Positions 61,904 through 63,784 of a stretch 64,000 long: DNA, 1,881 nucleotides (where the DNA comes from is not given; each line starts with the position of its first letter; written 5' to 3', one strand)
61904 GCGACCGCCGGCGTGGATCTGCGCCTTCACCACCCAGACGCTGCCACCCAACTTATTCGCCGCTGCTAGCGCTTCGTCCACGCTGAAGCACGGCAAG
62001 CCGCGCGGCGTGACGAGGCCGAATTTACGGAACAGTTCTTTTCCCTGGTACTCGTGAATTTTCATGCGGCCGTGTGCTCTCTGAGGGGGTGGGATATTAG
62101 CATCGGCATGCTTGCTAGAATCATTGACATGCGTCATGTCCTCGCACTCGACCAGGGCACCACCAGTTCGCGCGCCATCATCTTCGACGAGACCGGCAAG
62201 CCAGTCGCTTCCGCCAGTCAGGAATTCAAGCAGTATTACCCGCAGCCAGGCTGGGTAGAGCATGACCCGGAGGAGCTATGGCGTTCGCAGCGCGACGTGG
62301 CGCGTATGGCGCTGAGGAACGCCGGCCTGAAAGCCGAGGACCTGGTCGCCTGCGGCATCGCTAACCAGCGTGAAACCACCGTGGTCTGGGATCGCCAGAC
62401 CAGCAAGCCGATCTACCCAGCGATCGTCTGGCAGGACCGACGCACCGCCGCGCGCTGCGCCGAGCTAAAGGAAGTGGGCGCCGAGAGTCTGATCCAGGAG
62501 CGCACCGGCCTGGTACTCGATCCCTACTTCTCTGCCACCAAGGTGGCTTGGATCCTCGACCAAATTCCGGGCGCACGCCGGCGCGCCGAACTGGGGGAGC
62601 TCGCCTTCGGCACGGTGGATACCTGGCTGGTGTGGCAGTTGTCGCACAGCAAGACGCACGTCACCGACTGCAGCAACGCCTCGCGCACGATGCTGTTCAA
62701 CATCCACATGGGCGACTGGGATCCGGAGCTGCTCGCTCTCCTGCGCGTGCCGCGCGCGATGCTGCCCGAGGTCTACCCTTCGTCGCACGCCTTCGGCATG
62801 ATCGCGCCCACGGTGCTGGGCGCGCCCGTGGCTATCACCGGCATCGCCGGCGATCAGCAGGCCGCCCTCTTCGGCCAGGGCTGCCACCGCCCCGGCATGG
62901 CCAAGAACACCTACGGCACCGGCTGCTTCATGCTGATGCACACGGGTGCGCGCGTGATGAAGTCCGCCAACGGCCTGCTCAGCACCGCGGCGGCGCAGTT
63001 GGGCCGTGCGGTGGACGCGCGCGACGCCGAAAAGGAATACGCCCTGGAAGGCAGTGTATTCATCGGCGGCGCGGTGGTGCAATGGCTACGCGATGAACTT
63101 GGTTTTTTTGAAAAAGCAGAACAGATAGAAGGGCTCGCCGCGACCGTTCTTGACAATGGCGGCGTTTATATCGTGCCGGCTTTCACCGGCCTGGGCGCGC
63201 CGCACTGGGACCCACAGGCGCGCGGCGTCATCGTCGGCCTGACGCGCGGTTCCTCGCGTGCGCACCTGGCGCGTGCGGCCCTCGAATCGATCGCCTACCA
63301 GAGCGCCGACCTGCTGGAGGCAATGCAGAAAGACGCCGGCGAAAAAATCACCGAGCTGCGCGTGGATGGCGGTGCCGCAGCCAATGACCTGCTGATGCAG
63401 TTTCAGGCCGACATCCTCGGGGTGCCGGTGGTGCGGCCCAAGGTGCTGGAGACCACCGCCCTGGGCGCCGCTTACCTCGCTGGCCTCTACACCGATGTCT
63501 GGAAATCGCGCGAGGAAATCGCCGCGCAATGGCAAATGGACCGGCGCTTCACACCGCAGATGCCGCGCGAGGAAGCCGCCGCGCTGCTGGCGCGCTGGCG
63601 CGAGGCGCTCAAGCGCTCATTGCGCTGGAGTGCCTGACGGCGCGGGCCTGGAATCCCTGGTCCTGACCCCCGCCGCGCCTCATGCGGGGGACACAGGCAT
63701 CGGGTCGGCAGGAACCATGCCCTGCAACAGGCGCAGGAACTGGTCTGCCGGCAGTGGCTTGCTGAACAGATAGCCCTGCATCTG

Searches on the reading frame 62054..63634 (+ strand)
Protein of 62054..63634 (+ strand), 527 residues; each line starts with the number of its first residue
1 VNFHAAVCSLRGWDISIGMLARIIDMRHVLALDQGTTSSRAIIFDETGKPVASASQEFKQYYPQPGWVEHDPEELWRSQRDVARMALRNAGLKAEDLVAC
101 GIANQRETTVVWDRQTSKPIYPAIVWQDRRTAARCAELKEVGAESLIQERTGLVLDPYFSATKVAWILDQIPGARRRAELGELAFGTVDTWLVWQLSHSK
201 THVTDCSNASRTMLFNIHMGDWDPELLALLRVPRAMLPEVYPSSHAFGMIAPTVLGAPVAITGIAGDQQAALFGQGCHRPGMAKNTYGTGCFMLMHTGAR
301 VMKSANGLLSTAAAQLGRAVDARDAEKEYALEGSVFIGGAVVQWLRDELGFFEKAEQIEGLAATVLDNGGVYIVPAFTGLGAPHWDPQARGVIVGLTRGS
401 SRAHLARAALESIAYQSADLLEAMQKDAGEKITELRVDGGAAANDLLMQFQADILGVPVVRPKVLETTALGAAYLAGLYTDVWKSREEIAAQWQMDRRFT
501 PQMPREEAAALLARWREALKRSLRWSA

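Call 50: search_protein_families(library=pfam, proteins=[window:62054-63634:+])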
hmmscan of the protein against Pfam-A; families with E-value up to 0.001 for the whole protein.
window:62054-63634:+ (527 aa): 2 families
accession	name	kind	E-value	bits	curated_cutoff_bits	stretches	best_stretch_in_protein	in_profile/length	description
PF00370.27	FGGY_N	-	3.5e-76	256.5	28.8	1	29-274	2-245/245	FGGY family of carbohydrate kinases, N-terminal domain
PF02782.22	FGGY_C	-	3.3e-48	164.6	27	1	284-477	2-195/198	FGGY family of carbohydrate kinases, C-terminal domain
